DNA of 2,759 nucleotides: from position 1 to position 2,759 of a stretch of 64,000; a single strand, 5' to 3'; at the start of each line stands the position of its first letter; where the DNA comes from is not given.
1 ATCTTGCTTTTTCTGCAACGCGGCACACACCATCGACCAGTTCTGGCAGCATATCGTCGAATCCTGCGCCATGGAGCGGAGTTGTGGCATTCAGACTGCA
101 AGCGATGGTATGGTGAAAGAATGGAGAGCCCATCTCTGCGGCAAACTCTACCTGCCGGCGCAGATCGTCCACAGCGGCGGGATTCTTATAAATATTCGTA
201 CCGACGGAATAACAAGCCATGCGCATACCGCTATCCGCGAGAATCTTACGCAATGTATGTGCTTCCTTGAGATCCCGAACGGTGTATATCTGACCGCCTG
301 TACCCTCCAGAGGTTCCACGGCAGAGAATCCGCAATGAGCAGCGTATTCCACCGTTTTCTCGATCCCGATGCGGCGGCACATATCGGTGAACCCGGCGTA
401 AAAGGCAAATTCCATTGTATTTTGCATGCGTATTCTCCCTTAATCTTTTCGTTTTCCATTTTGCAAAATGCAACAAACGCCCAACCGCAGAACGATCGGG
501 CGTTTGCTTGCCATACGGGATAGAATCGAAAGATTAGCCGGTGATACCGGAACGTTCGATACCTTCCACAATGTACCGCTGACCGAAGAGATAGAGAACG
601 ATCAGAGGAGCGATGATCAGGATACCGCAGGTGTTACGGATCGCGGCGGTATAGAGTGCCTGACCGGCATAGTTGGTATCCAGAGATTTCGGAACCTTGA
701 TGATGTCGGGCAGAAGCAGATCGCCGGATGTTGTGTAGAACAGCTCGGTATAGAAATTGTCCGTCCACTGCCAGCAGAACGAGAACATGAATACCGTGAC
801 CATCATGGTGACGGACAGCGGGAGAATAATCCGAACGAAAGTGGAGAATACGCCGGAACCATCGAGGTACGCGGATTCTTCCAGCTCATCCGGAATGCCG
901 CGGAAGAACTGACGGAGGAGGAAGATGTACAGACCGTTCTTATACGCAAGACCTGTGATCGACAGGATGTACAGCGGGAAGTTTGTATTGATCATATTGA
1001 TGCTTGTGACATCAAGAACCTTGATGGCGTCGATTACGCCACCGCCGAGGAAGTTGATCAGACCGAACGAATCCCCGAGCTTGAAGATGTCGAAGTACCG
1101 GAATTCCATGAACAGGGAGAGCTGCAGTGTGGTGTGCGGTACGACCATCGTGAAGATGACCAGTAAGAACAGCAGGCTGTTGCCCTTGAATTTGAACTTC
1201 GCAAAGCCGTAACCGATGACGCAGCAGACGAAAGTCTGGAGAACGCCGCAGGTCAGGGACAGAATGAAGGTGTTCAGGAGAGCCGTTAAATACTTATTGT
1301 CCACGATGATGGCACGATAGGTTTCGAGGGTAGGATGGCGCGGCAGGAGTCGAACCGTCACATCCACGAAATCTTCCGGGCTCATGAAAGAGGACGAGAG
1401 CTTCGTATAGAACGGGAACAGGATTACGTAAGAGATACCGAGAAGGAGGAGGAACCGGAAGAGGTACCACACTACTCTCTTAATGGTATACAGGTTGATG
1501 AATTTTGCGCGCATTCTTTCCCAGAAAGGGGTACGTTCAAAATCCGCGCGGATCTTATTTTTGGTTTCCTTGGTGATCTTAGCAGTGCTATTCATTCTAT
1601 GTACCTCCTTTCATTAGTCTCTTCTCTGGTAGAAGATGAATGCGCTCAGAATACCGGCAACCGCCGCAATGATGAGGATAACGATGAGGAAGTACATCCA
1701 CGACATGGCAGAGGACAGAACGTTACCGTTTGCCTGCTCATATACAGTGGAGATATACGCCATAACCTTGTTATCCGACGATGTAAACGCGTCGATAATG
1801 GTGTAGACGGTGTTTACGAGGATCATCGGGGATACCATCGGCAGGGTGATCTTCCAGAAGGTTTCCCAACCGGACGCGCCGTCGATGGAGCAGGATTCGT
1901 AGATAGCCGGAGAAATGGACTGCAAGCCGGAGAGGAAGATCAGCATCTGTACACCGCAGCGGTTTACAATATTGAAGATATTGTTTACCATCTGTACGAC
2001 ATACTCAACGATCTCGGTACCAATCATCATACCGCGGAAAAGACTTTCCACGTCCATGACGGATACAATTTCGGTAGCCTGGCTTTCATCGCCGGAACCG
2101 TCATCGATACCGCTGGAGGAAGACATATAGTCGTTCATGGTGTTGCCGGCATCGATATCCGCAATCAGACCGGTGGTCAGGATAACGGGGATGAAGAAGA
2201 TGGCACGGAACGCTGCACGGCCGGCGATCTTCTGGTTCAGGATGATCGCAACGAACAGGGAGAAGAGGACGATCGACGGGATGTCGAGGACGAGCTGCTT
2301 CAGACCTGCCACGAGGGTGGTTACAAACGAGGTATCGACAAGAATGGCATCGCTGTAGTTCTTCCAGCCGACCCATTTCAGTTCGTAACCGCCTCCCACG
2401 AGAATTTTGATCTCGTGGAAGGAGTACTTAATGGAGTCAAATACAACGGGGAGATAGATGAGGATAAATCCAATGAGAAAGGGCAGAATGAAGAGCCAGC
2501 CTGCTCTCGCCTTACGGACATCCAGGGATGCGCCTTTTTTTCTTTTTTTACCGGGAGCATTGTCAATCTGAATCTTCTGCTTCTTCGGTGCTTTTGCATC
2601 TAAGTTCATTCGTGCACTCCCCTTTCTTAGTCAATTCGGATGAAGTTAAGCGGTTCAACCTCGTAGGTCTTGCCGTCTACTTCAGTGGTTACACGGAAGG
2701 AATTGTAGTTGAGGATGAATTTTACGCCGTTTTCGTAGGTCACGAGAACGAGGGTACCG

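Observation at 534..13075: ABC-type operon with two full permease pairs, one giant SBP, no ATPase, and two large non-transporter genes wedged between the permease pairs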

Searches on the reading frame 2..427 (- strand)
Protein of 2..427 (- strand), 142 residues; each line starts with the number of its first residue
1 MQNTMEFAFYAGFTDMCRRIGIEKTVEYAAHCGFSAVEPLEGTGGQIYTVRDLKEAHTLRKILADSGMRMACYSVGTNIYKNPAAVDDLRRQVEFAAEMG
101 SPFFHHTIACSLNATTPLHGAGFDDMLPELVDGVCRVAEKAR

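Call 13: search_protein_families(library=pfam, proteins=[window:2-427:-], max_evalue=0.001)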
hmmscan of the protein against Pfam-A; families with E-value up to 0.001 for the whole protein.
window:2-427:- (142 aa): 1 family
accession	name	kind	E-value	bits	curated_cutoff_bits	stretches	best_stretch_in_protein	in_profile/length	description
PF01261.30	AP_endonuc_2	-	4.6e-05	23.7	31.1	1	26-140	1-114/249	Xylose isomerase-like TIM barrel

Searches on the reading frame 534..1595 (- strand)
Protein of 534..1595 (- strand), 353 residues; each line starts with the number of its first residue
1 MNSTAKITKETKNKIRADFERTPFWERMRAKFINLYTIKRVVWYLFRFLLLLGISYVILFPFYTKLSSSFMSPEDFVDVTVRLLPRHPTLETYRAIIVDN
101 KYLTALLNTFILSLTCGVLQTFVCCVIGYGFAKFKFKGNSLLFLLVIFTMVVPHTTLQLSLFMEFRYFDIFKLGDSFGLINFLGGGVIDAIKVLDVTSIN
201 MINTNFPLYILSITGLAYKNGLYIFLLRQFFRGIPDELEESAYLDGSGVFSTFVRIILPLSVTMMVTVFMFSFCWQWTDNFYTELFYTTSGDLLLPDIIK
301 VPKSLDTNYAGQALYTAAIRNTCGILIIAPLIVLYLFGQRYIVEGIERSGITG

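Call 4: search_protein_families(library=pfam, proteins=[window:534-1595:-], max_evalue=0.01)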
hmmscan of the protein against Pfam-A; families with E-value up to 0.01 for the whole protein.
window:534-1595:- (353 aa): 1 family
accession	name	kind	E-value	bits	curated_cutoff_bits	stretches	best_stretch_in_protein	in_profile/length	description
PF00528.27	BPD_transp_1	-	4e-12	46.7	26.4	1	126-345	3-181/184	Binding-protein-dependent transport system inner membrane component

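Call 9: search_protein_families(library=ncbifam, proteins=[window:534-1595:-], max_evalue=0.01)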
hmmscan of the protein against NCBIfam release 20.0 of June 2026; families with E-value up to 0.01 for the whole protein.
window:534-1595:- (353 aa): 11 families
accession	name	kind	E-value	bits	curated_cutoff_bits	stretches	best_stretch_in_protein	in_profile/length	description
NF008210.0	PRK10973.1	equivalog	5e-18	65.8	297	2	222-346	157-276/281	sn-glycerol-3-phosphate ABC transporter permease UgpE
NF040932.1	ABC_arch_GlcU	equivalog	1.4e-14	54.4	340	2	224-347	149-265/272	glucose ABC transporter permease GlcU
NF008231.0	PRK10998.1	equivalog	5.8e-14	52.3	261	1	102-352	81-295/296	maltose ABC transporter permease MalG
TIGR01581.1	Mo_ABC_porter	hypoth_equivalog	2.8e-07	30.3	210.3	1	96-273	13-168/225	ABC transporter permease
NF040839.1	tungstate_WtpB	equivalog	7.6e-07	29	340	1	88-273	28-190/251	tungstate ABC transporter permease WtpB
NF007044.0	PRK09497.1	equivalog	1.7e-06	27.7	348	1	56-335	18-271/285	spermidine/putrescine ABC transporter permease PotB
TIGR02139.1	permease_CysT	equivalog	2.2e-06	27.4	246.1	0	231-274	155-198/265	sulfate ABC transporter permease subunit CysT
TIGR02141.1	modB_ABC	equivalog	3.7e-05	23.5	182.6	1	111-274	5-146/208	molybdate ABC transporter permease subunit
NF007047.0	PRK09500.1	equivalog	7.9e-05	22.4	326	1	89-170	43-124/257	spermidine/putrescine ABC transporter permease PotC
NF006939.0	PRK09421.1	equivalog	0.0018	17.7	262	0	227-274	112-159/230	molybdate ABC transporter permease subunit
TIGR00969.1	3a0106s02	subfamily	0.0022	17.5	240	0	87-154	44-111/272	sulfate ABC transporter permease subunit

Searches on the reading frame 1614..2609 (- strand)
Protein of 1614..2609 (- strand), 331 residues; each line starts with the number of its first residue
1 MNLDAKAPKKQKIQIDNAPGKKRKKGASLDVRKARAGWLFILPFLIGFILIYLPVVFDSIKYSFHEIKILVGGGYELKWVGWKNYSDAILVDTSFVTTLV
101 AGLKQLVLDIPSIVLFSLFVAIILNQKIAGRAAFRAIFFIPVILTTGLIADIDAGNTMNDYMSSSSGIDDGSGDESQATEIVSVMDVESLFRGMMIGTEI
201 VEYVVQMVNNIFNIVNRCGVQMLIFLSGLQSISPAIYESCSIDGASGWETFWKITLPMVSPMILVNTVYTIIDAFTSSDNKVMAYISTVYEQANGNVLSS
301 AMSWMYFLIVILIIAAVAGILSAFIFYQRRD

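Call 4: search_protein_families(library=pfam, proteins=[window:1614-2609:-], max_evalue=0.01)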
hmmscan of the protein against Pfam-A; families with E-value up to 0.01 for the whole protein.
window:1614-2609:- (331 aa): 1 family
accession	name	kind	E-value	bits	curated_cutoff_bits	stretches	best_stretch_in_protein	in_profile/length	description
PF00528.27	BPD_transp_1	-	1.8e-09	38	26.4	1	222-328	69-176/184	Binding-protein-dependent transport system inner membrane component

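Call 9: search_protein_families(library=ncbifam, proteins=[window:1614-2609:-], max_evalue=0.01)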
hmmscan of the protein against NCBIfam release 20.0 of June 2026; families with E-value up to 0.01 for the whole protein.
window:1614-2609:- (331 aa): 8 families
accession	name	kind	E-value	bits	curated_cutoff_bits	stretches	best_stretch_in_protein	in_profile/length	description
NF007852.0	PRK10561.1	equivalog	1.8e-09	37.9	335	1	216-280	168-236/295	sn-glycerol-3-phosphate ABC transporter permease UgpA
NF040932.1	ABC_arch_GlcU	equivalog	1.4e-06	28.1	340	1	216-275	146-202/272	glucose ABC transporter permease GlcU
NF008232.0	PRK10999.1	equivalog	2.1e-05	23.4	392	1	222-261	391-431/520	maltose ABC transporter permease MalF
TIGR01581.1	Mo_ABC_porter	hypoth_equivalog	0.00012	21.7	210.3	1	226-272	123-169/225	ABC transporter permease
NF008231.0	PRK10998.1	equivalog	0.00025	20.7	261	1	226-276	178-228/296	maltose ABC transporter permease MalG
TIGR00969.1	3a0106s02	subfamily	0.00061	19.3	240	1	229-271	166-208/272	sulfate ABC transporter permease subunit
TIGR03262.1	PhnU2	equivalog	0.0018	17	593.25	2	189-269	119-196/546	putative 2-aminoethylphosphonate ABC transporter permease subunit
TIGR02141.1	modB_ABC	equivalog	0.0084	15.8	182.6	1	229-268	103-142/208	molybdate ABC transporter permease subunit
